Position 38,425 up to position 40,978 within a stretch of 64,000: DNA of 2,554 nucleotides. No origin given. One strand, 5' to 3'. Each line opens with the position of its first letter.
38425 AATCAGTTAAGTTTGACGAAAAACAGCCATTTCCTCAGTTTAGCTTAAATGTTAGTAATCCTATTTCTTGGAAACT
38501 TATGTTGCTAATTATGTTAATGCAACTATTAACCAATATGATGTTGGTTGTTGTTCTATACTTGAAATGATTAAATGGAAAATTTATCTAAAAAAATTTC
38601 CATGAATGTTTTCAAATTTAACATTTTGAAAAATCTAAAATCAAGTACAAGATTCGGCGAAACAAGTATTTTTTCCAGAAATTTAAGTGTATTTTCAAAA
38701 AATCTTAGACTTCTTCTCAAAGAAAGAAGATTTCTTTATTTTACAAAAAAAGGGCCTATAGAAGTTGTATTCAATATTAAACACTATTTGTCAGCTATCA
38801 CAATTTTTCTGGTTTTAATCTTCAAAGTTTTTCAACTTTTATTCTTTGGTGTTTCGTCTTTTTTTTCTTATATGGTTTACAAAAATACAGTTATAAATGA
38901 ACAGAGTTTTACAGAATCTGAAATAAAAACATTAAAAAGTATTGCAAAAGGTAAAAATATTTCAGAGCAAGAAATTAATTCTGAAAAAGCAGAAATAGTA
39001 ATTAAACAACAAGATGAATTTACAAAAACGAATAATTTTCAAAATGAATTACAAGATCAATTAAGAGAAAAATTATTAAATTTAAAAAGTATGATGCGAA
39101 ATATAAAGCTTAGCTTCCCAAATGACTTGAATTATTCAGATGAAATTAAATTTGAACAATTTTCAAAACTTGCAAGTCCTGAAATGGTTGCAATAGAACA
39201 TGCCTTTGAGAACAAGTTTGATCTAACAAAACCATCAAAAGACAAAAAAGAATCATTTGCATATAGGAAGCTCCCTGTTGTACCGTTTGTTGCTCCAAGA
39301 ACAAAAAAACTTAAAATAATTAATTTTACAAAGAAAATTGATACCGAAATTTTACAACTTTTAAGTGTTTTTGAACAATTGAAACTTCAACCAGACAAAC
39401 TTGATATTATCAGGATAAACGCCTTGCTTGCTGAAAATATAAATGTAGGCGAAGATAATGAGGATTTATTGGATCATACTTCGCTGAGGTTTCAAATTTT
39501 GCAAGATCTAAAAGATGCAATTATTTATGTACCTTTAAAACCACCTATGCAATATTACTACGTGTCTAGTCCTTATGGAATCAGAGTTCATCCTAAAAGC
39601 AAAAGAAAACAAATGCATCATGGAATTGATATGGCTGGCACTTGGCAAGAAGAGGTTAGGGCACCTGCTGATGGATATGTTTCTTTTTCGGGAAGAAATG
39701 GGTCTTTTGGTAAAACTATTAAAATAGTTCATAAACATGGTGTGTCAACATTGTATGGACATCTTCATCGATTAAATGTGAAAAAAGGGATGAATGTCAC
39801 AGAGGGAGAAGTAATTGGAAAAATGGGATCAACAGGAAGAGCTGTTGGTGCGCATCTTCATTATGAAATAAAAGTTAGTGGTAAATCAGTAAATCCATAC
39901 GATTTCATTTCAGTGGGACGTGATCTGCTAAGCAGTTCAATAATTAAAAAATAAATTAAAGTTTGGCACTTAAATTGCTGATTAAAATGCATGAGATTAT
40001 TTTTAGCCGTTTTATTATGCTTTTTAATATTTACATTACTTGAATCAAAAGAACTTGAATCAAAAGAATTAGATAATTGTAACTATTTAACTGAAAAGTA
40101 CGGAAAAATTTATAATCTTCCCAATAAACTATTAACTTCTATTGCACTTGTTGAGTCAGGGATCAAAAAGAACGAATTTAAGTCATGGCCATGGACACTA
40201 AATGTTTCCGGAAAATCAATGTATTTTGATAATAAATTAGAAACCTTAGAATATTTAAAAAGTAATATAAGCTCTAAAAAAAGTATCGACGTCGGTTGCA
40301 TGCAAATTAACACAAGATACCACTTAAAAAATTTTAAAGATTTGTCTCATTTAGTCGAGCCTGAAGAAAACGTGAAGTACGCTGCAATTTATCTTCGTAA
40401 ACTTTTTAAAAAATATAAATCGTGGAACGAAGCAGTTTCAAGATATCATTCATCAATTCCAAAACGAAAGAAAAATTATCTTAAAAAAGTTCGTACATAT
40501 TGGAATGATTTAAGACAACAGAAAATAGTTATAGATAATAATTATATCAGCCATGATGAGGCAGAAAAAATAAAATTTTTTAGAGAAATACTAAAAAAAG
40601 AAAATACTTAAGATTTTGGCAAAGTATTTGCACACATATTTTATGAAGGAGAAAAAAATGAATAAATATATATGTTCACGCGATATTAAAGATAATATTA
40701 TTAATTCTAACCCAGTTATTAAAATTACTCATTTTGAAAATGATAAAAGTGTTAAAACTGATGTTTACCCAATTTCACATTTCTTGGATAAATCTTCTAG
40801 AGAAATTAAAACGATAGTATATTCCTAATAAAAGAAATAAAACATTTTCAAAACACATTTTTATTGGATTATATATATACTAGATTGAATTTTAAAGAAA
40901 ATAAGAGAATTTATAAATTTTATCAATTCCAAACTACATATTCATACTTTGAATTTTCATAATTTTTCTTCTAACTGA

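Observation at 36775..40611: Three tandem bactofilin paralogs divergent from a tail-anchored protein / M23 endopeptidase / SLT lytic transglycosylase unit, possibly a sigma-54-wired cell-shape module beside the flagellar genes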

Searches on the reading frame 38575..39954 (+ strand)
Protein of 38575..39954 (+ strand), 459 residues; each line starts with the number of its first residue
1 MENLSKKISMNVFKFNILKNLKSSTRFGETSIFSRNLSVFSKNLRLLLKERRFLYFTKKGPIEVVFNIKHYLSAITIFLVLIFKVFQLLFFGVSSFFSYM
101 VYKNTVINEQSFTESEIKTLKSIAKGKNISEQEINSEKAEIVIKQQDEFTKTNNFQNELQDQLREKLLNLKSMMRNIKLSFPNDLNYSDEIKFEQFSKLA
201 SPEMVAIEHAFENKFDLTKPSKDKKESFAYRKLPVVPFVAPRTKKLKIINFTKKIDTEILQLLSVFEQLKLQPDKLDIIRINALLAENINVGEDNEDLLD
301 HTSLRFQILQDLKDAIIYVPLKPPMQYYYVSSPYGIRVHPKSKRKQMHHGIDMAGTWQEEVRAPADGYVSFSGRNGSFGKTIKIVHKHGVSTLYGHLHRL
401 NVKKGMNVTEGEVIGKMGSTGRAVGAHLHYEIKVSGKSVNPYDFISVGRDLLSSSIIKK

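Call 3: search_protein_families(library=pfam, proteins=[window:38575-39954:+], max_evalue=0.01)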
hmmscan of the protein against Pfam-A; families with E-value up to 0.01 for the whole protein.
window:38575-39954:+ (459 aa): 1 family
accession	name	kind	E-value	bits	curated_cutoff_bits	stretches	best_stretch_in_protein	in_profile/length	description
PF01551.29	Peptidase_M23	-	5.2e-30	103.9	28.7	1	346-441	1-96/96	Peptidase family M23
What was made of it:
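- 38575..39954 (+): LmdC-type bitopic M23 DD-endopeptidase (459 aa): cytoplasmic tail with predicted beta-hairpin (residues 51-66; invariant E50 R51 R52 L54 T57 G60 P61 E63 F66), TM helix, helical periplasmic region, and C-terminal M23 domain with an intact Zn site. Pfam (call 3).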

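Call 11: find_homologous_proteins(query=window:38575-39954:+, max_evalue=0.00001)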
Query window:38575-39954:+ (459 aa): 1242 proteins with E <= 0.00001 among 8000 candidates; the best 120 are listed.
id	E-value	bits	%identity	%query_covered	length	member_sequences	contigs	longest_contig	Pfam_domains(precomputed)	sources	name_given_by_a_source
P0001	1.1e-282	955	95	100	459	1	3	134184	PF01551.30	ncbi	-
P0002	1.7e-276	935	93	100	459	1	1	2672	PF01551.30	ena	-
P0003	4.2e-276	934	93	100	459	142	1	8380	PF01551.30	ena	-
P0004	1.2e-246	837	83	100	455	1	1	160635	PF01551.30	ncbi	-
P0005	1.4e-246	836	83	100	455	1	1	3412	PF01551.30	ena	-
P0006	2.0e-240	816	80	100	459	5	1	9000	PF01551.30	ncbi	-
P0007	6.1e-238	808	80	98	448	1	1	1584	PF01551.30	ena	-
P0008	3.4e-235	799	78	100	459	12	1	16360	PF01551.30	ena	-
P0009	1.2e-232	791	78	100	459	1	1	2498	PF01551.30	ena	-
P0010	5.4e-232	788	78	100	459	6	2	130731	PF01551.30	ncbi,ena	-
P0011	2.4e-231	786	76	100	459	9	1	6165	PF01551.30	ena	-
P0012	9.6e-231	784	77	100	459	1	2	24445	PF01551.30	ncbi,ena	-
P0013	1.3e-230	784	77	100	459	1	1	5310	PF01551.30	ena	-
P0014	1.5e-226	770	76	100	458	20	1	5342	PF01551.30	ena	-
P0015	4.4e-224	762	74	100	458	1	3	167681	PF01551.30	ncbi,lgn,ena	ncbi:MAG: peptidoglycan DD-metalloendopeptidase family protein [Alphaproteobacteria bacterium]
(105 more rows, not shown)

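Call 13: find_related_loci(query=A1, collection=genome_contigs, flank=8000)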
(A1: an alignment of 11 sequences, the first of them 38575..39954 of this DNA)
Query A1 (459 aa) in genome_contigs; peptide patterns used: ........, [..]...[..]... (x = any residue, [..] = any of these).
69 stretches matched a pattern; 36 encode a relative of the query (tblastn E <= 1e-3); 36 distinct loci.
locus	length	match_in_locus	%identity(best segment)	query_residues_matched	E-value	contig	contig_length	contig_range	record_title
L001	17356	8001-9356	94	1-452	0e+0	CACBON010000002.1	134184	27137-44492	uncultured Alphaproteobacteria bacterium isolate AG-359-F09 genome assembly, contig: AG-359-F09_NODE_2, whole genome sho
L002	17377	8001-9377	93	1-459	0e+0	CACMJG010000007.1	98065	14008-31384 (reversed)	MAG: uncultured Alphaproteobacteria bacterium isolate AG-891-J16 genome assembly, contig: AG-891-J16_NODE_7, whole genom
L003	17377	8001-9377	93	1-459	0e+0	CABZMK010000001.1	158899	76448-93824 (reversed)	MAG: uncultured Alphaproteobacteria bacterium isolate AG-337-K15 genome assembly, contig: AG-337-K15_NODE_1, whole genom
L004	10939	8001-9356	94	1-452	0e+0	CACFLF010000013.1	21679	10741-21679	uncultured Alphaproteobacteria bacterium isolate AG-908-F15 genome assembly, contig: AG-908-F15_NODE_13, whole genome sh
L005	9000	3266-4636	80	1-457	0e+0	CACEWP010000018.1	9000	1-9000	uncultured Alphaproteobacteria bacterium isolate AG-907-I19 genome assembly, contig: AG-907-I19_NODE_18, whole genome sh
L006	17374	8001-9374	74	1-459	0e+0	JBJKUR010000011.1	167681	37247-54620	MAG: Alphaproteobacteria bacterium isolate LRMED-288 Alphaproteobacteria-LRMED-288-C2, whole genome shotgun sequence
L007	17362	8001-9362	74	1-455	0e+0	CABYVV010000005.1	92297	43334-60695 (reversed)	MAG: uncultured Alphaproteobacteria bacterium isolate AG-895-B20 genome assembly, contig: AG-895-B20_NODE_5, whole genom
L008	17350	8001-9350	76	1-451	0e+0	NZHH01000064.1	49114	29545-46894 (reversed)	MAG: Rickettsiales bacterium isolate MED652 70292, whole genome shotgun sequence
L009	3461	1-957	94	141-459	0e+0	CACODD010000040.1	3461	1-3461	MAG: uncultured Alphaproteobacteria bacterium isolate AH-287-P08 genome assembly, contig: AH-287-P08_NODE_40, whole geno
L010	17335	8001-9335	62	20-458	0e+0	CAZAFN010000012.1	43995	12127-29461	MAG TPA_asm: uncultured Alphaproteobacteria bacterium isolate SRP077602_co3_226 genome assembly, contig: NODE_740_length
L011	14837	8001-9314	62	17-459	8e-180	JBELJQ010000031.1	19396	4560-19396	MAG: Pelagibacteraceae bacterium isolate REMEI136_ass_metaspades_bin.23 NODE_2903_length_19396_cov_8.419368, whole genom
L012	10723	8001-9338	61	18-458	1e-179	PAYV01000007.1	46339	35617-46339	MAG: Rickettsiales bacterium isolate SP91 126072, whole genome shotgun sequence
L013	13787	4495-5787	62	19-458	2e-178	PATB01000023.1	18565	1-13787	MAG: Alphaproteobacteria bacterium isolate SAT166 317857, whole genome shotgun sequence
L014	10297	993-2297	61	20-459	1e-175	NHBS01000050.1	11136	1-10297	MAG: Pelagibacteraceae bacterium TMED13 67552, whole genome shotgun sequence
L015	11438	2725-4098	57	7-459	1e-174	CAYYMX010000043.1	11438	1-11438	MAG TPA_asm: uncultured Alphaproteobacteria bacterium isolate SRP077602_co4_20 genome assembly, contig: NODE_10474_lengt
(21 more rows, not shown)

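Call 24: search_protein_families(library=ncbifam, proteins=[window:38575-39954:+], max_evalue=0.01)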
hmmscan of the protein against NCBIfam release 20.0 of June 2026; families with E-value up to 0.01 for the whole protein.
window:38575-39954:+ (459 aa): 15 families
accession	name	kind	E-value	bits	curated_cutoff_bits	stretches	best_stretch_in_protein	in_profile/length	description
NF052529.1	PG_M23_Pgp6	exception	2.5e-23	82.5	600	1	245-444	235-431/452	peptidoglycan metallopeptidase Pgp6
NF052530.1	Heli_ShapePgp3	exception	5.4e-22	78.2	300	1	323-446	143-265/270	peptidoglycan metallopeptidase Pgp3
NF053824.1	PdgNdpepShyC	equivalog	4.1e-21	75.4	700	1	315-441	262-389/429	peptidoglycan DD-endopeptidase ShyC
NF008652.0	PRK11649.1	equivalog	1.3e-18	66.9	341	1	323-442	287-407/439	murein DD-endopeptidase MepM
NF053825.1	PdgNdpepShyA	equivalog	3.8e-18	65.4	700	1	323-441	270-389/425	peptidoglycan DD-endopeptidase ShyA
NF052336.1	PdgHdaseHSB100310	equivalog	3.1e-17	62.9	500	1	329-439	42-148/316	peptidoglycan hydrolase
NF053738.1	S2SprSpoIIQBc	equivalog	8.8e-16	58.2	250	1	346-446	120-224/232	stage II sporulation protein SpoIIQ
NF008123.1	PRK10871.1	equivalog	7.4e-13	48.6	311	1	348-445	265-362/365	murein hydrolase activator NlpD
NF041208.1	celldiv_DipM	equivalog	3.1e-12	46.5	740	1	347-445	318-417/419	cell division endopeptidase DipM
NF050804.1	CellDivDipMCaul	equivalog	7.1e-11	41.6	900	1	346-434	526-615/634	cell division endopeptidase DipM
NF040883.1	amid_act_ActS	equivalog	8.3e-11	41.6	375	1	338-445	126-233/242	amidase activator ActS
NF008644.1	PRK11637.1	equivalog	2.5e-08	33.3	270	1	349-444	287-382/385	murein hydrolase activator EnvC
NF047755.1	LIC_10271_M23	exception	1e-06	28.6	180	1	348-441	117-205/207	LIC_10271 family cell wall hydrolase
NF004799.0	PRK06148.1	subfamily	1.1e-06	27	1128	1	338-438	431-543/1015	hypothetical protein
NF047657.1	CellWlHdaseLepto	equivalog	3e-05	23.6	400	1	347-419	127-199/221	hypothetical protein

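Call 31: predict_structure(alignment_id=A1)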
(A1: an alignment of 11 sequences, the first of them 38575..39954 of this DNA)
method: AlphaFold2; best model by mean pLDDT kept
length: 459 residues; sequences in the alignment: 11
mean_pLDDT: 47.9   pTM: 0.25
mean pLDDT of the five models: 47.9, 44.2, 43.5, 43.4, 40.7
residues with pLDDT >= 90: 1; 70-90: 73; 50-70: 96; < 50: 289
segments of 3 or more residues with pLDDT < 50: 1-50, 54-65, 106-112, 120-160, 170-250, 292-294, 317-358, 375-377, 419-459
pLDDT, mean of each block of 10 residues (from residue 1): 40 41 30 39 46 41 51 73 73 57 46 49 42 28 28 39 52 38 30 29 29 34 35 31 38 66 64 68 71 55 70 50 30 32 37 44 75 61 70 68 85 67 36 39 39 35
secondary structure, 60 per line:
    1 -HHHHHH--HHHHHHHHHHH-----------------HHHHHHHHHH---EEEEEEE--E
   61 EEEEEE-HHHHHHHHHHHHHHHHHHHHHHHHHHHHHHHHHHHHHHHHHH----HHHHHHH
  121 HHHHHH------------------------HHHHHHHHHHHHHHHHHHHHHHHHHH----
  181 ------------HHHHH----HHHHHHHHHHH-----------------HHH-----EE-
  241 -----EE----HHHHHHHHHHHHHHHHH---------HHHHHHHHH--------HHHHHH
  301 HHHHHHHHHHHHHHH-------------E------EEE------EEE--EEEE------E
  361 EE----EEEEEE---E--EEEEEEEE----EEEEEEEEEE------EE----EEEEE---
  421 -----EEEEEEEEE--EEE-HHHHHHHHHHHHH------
elements in order: H2-7 H10-20 H38-47 E51-57 E60-66 H68-109 H114-126 H151-176 H193-197 H202-212 H252-268 H278-286 H295-315 E336-338 E345-347 E350-353 E360-362 E367-372 E379-386 E391-400 E413-417 E426-434 E437-439 H441-453
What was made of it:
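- Tried and rejected: With 11 close homologues the model was too poor (pLDDT 48; call 31).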

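Call 82: predict_structure(alignment_id=A7)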
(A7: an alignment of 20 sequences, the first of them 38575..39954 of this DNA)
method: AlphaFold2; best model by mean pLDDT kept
length: 459 residues; sequences in the alignment: 20
mean_pLDDT: 68.2   pTM: 0.48
mean pLDDT of the five models: 68.2, 66.2, 66.0, 65.6, 63.9
residues with pLDDT >= 90: 115; 70-90: 128; 50-70: 83; < 50: 133
segments of 3 or more residues with pLDDT < 50: 1-10, 13-35, 37-39, 125-156, 174-206, 208-226, 236-238, 421-423, 456-459
pLDDT, mean of each block of 10 residues (from residue 1): 45 44 32 41 60 67 74 85 85 76 65 56 45 29 28 45 66 46 37 44 47 40 45 51 75 89 92 85 79 72 90 93 90 88 90 80 96 84 95 92 96 82 68 95 93 57
secondary structure, 60 per line:
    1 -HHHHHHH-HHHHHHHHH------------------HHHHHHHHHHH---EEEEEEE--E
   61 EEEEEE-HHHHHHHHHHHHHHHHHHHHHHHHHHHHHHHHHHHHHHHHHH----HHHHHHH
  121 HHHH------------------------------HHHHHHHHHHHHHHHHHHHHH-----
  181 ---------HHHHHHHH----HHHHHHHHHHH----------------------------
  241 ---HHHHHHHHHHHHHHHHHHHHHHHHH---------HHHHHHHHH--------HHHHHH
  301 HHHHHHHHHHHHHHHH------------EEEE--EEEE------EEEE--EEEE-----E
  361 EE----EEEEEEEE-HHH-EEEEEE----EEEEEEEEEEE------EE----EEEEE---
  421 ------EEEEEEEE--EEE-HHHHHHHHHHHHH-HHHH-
elements in order: H2-8 H10-18 H37-47 E51-57 E60-66 H68-109 H114-124 H155-175 H190-197 H202-212 H244-268 H278-286 H295-316 E329-332 E335-338 E345-348 E351-354 E360-362 E367-374 E380-385 E390-400 E413-417 E427-434 E437-439 H441-453 H455-458
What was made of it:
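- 38575..39954 (+): AlphaFold2 model with mean pLDDT 68, M23 domain above 90, hairpin 60-74 (call 82).
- On LmdC-type M23 endopeptidase: AF2 places a helix at 68-109, followed by helices at 114-124, 155-175, 244-268 and 295-316 (call 82). AF2 predicts strands at 51-57 and 60-66 directly before the TM helix in two independent runs (pLDDT 41-51 and then 60-74; calls 31, 82).
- AF2 hairpin at 51-57/60-66 followed by a TM helix at 68-109 and then helical regions and the M23 domain (calls 31, 82).
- Tried and rejected: A second run with 20 sequences, including distant ones, was usable (call 82).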

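Call 85: fold_search(model_id=the predicted structure, library=pdb)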
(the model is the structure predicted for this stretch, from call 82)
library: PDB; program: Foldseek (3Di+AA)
matches with E <= 10: 377; with E <= 0.001: 67
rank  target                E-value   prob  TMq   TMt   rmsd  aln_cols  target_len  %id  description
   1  3slu_B                9.9e-13  1.00  0.25  0.32   7.7       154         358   37  Crystal structure of NMB0315 (released 2012-02-01)
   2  6muk                  1.1e-12  1.00  0.25  0.31   7.2       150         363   38  1.93 Angstrom Resolution Crystal Structure of Peptidase M23 from Neisseria gonorrhoeae. (released 2018-10-31)
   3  3slu_A                8.5e-12  1.00  0.25  0.32   7.6       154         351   36  Crystal structure of NMB0315 (released 2012-02-01)
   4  4rny_A                9.5e-12  1.00  0.23  0.29   9.3       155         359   27  Structure of Helicobacter pylori Csd3 from the orthorhombic crystal (released 2015-03-11)
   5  6jmy                  3.2e-11  1.00  0.25  0.44  17.7       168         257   27  Structure of wild type closed form of peptidoglycan peptidase (released 2020-01-15)
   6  5j1l_D                6.1e-11  1.00  0.28  0.68   5.3       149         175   31  Crystal structure of Csd1-Csd2 dimer I (released 2016-10-19)
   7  6jn7_A                6.1e-11  1.00  0.24  0.41  17.6       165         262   28  Structure of H216A mutant closed form peptidoglycan peptidase (released 2020-01-15)
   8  6ue4_B                6.5e-11  1.00  0.25  0.32   9.1       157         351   32  ShyA Endopeptidase from Vibrio cholerae (Closed form) (released 2020-05-27)
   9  6ue4_A                8.6e-11  1.00  0.25  0.32   9.2       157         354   31  ShyA Endopeptidase from Vibrio cholerae (Closed form) (released 2020-05-27)
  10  5j1l_B                1.0e-10  1.00  0.25  0.61   3.4       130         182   33  Crystal structure of Csd1-Csd2 dimer I (released 2016-10-19)
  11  5j1l_C                1.2e-10  1.00  0.25  0.67   4.7       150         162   30  Crystal structure of Csd1-Csd2 dimer I (released 2016-10-19)
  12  5j1m_B                1.5e-10  1.00  0.26  0.64   3.6       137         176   31  Crystal structure of Csd1-Csd2 dimer II (released 2016-10-19)
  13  6jmx                  1.6e-10  1.00  0.24  0.42  12.8       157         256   29  Structure of open form of peptidoglycan peptidase (released 2020-01-15)
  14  6u2a                  1.7e-10  1.00  0.25  0.31   8.8       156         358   31  ShyA endopeptidase from Vibrio cholera (open form) (released 2020-05-27)
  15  9gy1                  2.2e-10  1.00  0.24  0.78   2.8       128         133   34  High resolution crystal structure of StM23 peptidoglycan hydrolase (released 2025-06-04)
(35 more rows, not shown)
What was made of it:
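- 38575..39954 (+): Foldseek top hits are active M23 endopeptidases: NMB0315, Csd3, Csd1/2 and ShyA (call 85).
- On LmdC-type M23 endopeptidase: The AF2 M23 domain has pLDDT above 90 and matches active M23 structures (calls 82, 85).
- Closest known: Helicobacter pylori csd1-csd2-ccmA. Same: Its structural hits include Csd1/2/3 (call 85).
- Closest known: Helicobacter pylori csd1-csd2-ccmA. Different: The Csd1/Csd2 chains matched here are short (159-182 residues; call 85).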

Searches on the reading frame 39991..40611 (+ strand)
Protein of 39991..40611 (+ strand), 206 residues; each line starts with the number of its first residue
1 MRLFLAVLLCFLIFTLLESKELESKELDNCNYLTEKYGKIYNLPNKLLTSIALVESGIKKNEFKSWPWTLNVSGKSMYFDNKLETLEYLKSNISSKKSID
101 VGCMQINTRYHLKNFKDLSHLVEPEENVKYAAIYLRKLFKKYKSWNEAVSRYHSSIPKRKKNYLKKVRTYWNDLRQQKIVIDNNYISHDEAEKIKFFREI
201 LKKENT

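Call 3: search_protein_families(library=pfam, proteins=[window:39991-40611:+], max_evalue=0.01)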
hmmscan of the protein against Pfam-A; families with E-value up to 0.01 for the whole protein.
window:39991-40611:+ (206 aa): 2 families
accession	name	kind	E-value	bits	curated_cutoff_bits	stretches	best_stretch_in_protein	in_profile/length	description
PF01464.25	SLT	-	3.8e-11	43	21.3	1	35-167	4-108/117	Transglycosylase SLT domain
PF01832.25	Glucosaminidase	-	0.0015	19.7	30.2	1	35-186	5-111/123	Mannosyl-glycoprotein endo-beta-N-acetylglucosaminidase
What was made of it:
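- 39991..40611 (+): Secreted SLT-domain lytic transglycosylase (206 aa) with an N-terminal signal-like hydrophobic segment. Catalytic E55 (VESG), WPWTLN and DVGCMQ motifs. PF01464 E 4e-11 (call 3).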

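Call 24: search_protein_families(library=ncbifam, proteins=[window:39991-40611:+], max_evalue=0.01)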
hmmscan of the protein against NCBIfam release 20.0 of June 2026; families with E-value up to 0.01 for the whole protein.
window:39991-40611:+ (206 aa): 2 families
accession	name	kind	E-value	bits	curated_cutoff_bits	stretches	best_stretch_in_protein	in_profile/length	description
NF011856.0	PRK15328.1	equivalog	5.7e-06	25.9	208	1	97-180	57-145/160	type III secretion system invasion protein IagB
NF010438.0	PRK13864.1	equivalog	0.0009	18.8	212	1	48-118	46-107/245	type IV secretion system lytic transglycosylase VirB1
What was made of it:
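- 39991..40611 (+): Partial NCBIfam hits to IagB and VirB1 (call 24).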

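Call 25: search_solved_structures(query=window:39991-40611:+, max_evalue=1, show_alignments=2)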
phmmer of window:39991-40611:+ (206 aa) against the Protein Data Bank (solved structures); distinct sequences matched with E-value up to 1: 4.
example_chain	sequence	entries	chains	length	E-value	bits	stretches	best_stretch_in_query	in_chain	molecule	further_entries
9mlg_A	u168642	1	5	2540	0.53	13.1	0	134-171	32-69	XptA2 protein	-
8tqe_A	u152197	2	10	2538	0.55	13.1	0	134-171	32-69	XptA2 | XptA2 protein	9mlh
8tv0_A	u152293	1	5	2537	0.55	13.1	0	134-171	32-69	XptA2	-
9mli_A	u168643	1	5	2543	0.55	13.1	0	134-171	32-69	A component of insecticidal toxin complex (Tc)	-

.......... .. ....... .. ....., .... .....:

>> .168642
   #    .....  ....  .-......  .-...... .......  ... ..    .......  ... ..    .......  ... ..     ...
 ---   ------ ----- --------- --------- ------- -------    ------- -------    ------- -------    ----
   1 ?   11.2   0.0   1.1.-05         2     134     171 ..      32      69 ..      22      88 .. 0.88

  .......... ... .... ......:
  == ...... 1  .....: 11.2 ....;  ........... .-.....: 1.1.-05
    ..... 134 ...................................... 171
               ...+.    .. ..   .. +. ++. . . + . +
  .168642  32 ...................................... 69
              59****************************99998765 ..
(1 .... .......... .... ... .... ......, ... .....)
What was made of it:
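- Tried and rejected: It gave nothing meaningful (call 25).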

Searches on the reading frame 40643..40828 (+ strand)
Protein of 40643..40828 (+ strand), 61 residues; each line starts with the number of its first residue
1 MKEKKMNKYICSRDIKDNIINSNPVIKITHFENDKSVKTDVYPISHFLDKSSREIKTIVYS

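Call 24: search_protein_families(library=ncbifam, proteins=[window:40643-40828:+], max_evalue=0.01)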
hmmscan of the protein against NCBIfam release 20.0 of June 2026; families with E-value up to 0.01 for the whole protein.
window:40643-40828:+ (61 aa): 0 families

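Call 49: search_protein_families(library=pfam, proteins=[window:40658-40828:+], max_evalue=1)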
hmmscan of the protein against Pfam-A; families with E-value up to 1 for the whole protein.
window:40658-40828:+ (56 aa): 0 families
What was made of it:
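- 40658..40828 (+): Small conserved ORF (56 aa from the ATG preceded by an AAGGAG Shine-Dalgarno; an in-frame ATG at 40643 is an alternative start). Function unknown. No Pfam hit (call 49).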
